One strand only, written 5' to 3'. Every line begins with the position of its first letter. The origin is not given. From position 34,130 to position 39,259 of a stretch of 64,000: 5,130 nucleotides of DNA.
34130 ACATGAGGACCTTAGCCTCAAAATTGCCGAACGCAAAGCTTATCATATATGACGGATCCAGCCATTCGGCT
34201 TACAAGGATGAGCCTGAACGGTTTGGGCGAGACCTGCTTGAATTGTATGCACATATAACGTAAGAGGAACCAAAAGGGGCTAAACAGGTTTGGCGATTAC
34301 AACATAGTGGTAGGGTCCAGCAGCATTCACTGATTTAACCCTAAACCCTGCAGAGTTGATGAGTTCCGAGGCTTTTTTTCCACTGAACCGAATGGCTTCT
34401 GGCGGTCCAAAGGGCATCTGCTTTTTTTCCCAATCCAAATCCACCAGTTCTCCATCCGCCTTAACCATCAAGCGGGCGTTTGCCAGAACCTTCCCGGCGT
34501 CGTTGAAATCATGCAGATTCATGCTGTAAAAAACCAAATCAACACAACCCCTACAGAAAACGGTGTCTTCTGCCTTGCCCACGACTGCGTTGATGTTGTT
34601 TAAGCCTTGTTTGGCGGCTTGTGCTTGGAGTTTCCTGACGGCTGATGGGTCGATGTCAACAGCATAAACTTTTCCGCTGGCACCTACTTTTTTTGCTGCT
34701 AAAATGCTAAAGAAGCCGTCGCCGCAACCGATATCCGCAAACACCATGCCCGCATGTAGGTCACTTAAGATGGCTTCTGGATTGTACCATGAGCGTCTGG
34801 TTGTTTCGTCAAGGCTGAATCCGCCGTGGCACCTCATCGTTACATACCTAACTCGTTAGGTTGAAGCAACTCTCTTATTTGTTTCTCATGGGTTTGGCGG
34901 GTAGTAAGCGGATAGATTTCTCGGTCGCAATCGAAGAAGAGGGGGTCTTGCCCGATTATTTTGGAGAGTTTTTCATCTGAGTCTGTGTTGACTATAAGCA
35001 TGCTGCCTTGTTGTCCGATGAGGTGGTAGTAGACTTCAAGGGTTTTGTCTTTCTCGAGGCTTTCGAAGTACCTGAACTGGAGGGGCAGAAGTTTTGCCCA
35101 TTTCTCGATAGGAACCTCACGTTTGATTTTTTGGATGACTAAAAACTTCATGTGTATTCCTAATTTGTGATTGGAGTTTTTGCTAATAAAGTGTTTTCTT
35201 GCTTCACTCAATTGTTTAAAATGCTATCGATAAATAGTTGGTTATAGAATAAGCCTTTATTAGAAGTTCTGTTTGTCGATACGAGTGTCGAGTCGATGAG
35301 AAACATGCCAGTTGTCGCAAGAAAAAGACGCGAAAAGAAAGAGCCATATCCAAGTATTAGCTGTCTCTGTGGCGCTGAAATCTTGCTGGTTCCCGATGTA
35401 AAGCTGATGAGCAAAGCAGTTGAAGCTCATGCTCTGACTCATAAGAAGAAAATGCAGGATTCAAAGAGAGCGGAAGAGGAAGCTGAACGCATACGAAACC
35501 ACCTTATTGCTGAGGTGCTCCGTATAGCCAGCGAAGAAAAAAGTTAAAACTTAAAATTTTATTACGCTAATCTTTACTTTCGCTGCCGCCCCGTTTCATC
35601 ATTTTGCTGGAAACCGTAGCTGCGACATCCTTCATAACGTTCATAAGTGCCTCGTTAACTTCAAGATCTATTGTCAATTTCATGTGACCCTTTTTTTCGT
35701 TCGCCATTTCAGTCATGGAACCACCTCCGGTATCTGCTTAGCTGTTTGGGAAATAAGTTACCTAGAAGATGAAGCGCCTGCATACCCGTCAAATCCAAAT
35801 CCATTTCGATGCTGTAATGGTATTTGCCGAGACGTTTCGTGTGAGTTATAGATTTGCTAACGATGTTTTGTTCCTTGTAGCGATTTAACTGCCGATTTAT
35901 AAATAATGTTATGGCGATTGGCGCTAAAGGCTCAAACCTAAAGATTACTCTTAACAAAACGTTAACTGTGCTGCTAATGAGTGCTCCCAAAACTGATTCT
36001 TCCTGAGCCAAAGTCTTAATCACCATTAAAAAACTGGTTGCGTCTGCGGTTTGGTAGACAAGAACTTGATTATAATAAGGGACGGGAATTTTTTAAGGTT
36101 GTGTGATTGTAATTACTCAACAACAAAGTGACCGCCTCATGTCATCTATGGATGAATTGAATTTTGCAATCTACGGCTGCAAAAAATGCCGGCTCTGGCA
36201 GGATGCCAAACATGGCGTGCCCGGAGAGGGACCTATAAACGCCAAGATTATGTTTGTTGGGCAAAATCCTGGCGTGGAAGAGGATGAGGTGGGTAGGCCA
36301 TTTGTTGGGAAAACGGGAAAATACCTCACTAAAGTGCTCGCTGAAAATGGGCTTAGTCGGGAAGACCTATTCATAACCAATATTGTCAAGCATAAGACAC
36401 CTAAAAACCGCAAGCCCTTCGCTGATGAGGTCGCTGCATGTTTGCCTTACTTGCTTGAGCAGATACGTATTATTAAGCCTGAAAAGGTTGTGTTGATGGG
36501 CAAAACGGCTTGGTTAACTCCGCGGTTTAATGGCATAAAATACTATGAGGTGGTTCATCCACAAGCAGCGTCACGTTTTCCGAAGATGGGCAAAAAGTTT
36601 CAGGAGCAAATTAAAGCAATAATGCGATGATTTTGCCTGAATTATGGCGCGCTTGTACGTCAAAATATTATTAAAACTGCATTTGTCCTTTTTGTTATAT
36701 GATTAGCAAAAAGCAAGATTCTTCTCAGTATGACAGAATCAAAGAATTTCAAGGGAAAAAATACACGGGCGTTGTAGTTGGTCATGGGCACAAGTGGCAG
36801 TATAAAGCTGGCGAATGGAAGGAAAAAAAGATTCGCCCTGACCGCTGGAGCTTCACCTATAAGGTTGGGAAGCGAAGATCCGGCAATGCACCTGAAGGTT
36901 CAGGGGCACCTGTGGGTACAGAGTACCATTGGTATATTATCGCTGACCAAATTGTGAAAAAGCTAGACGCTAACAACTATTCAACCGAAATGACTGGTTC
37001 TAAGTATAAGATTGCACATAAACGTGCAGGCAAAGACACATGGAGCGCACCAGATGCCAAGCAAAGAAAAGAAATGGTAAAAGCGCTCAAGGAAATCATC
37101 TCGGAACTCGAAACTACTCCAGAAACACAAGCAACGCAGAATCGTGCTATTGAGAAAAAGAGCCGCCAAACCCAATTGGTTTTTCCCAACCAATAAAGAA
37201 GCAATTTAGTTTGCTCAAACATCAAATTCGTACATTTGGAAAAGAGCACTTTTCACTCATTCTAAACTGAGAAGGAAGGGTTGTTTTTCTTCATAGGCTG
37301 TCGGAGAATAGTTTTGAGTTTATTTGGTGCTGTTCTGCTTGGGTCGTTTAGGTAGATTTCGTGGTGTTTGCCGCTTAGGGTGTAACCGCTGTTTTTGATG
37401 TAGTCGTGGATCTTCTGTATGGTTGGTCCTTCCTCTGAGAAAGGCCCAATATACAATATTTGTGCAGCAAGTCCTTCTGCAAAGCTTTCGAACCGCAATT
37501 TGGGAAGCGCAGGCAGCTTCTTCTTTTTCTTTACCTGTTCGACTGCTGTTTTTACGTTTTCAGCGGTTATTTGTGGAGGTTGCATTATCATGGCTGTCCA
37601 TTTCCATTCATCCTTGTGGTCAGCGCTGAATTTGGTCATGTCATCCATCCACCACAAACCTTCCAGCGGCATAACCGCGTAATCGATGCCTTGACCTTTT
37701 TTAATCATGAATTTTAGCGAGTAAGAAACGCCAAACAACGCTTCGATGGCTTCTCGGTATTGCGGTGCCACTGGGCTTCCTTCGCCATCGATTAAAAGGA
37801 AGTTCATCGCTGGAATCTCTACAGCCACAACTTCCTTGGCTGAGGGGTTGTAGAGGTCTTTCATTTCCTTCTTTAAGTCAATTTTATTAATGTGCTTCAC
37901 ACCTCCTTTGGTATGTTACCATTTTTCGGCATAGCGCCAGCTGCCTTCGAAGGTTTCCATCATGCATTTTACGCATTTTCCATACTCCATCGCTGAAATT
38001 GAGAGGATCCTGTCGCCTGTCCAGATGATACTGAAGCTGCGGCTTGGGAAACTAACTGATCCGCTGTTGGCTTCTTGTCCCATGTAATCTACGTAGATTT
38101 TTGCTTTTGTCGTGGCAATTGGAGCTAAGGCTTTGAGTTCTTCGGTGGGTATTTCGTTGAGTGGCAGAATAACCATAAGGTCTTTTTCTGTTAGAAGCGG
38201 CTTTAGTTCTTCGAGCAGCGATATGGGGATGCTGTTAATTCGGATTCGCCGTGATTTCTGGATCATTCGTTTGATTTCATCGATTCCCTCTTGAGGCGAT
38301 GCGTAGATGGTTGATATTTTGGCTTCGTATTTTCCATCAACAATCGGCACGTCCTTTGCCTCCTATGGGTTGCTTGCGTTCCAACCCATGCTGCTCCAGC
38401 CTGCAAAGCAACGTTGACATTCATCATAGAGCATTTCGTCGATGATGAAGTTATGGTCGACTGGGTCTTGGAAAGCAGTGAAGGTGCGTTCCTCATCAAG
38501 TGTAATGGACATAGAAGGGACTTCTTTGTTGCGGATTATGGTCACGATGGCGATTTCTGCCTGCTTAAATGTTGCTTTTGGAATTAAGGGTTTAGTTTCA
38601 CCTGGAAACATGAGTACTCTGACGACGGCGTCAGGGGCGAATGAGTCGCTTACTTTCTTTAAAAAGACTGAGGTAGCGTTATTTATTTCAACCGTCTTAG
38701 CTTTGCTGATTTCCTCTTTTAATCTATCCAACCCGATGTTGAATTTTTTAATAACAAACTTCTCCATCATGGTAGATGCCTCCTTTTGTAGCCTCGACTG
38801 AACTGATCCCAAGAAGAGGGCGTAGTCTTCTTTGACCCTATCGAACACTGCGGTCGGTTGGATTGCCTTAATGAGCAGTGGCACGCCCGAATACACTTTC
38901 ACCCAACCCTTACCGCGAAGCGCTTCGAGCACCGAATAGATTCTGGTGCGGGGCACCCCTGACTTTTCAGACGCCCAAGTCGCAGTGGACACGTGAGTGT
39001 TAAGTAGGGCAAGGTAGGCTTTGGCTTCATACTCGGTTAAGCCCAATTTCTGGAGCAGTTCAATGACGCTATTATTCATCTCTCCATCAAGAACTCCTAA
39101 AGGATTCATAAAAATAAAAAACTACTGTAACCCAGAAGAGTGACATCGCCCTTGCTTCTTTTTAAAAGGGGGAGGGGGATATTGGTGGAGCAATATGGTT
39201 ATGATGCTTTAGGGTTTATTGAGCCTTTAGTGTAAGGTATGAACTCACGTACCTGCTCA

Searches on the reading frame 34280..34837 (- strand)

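Call 50: search_protein_families(library=pfam, proteins=[window:34280-34837:-], max_evalue=0.001)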
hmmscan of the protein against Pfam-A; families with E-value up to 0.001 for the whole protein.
window:34280-34837:- (185 aa): 14 families
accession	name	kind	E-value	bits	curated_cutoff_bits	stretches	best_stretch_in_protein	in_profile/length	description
PF13847.12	Methyltransf_31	-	2.6e-18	66.6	27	1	28-132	2-108/145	Methyltransferase domain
PF13649.12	Methyltransf_25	-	2.5e-16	60.6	27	1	35-129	3-97/97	Methyltransferase domain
PF08241.18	Methyltransf_11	-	1e-14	55.4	21.2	1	35-132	2-94/95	Methyltransferase domain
PF01209.24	Ubie_methyltran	-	1.6e-13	51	20.1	1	25-142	43-160/233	ubiE/COQ5 methyltransferase family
PF08242.18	Methyltransf_12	-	1.2e-10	42.4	30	1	35-131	2-98/98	Methyltransferase domain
PF06325.19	PrmA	-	1.3e-07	31.9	22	1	29-92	161-221/296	Ribosomal protein L11 methyltransferase (PrmA)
PF01728.25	FtsJ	-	1.3e-06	28.9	24.1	1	27-102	16-95/181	FtsJ-like methyltransferase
PF05175.20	MTS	-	1.9e-06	28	23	1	32-103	34-103/170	Methyltransferase small domain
PF02390.23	Methyltransf_4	-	2.8e-05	24.1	24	1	31-91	3-62/173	Putative methyltransferase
PF02475.24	TRM5-TYW2_MTfase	-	6.5e-05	23.4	28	1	29-86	36-89/164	TRM5/TYW2 methyltransferase domain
PF13489.12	Methyltransf_23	-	0.00011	22.4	27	1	30-135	23-118/164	Methyltransferase domain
PF12847.13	Methyltransf_18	-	0.00023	21.6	27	1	23-85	8-70/151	Methyltransferase domain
PF01135.25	PCMT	-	0.0005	20.3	20.3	1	26-87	70-131/210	Protein-L-isoaspartate(D-aspartate) O-methyltransferase (PCMT)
PF13679.12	Methyltransf_32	-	0.00059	20.3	27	1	30-92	26-92/143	Methyltransferase domain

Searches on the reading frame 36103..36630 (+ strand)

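Call 88: search_protein_families(library=pfam, proteins=[window:36103-36630:+], max_evalue=0.00001)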
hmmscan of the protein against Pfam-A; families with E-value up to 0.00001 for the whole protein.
window:36103-36630:+ (175 aa): 1 family
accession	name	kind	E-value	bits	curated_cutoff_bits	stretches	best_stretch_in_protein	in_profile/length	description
PF03167.25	UDG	-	7.3e-33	114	24.3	1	40-168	1-134/141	Uracil DNA glycosylase superfamily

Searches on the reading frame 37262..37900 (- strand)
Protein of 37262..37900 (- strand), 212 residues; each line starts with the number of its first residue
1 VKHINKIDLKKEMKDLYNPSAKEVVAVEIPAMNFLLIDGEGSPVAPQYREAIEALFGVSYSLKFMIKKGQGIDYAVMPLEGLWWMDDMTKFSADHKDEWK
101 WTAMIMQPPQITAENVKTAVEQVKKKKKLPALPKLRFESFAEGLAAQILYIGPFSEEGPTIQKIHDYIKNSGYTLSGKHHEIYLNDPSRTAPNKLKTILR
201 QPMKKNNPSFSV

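Call 88: search_protein_families(library=pfam, proteins=[window:37262-37900:-], max_evalue=0.00001)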
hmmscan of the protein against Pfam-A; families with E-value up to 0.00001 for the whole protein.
window:37262-37900:- (212 aa): 1 family
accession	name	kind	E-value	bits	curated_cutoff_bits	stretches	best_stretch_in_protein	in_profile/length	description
PF06445.20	GyrI-like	-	3.5e-19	70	26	1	23-197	2-148/155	GyrI-like small molecule binding domain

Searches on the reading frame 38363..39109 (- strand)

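Call 88: search_protein_families(library=pfam, proteins=[window:38363-39109:-], max_evalue=0.00001)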
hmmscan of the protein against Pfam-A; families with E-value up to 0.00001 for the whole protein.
window:38363-39109:- (248 aa): 1 family
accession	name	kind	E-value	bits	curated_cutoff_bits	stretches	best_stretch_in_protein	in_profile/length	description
PF01978.25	TrmB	-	9.3e-21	73.9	25.6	1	19-85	1-67/68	Sugar-specific transcriptional regulator TrmB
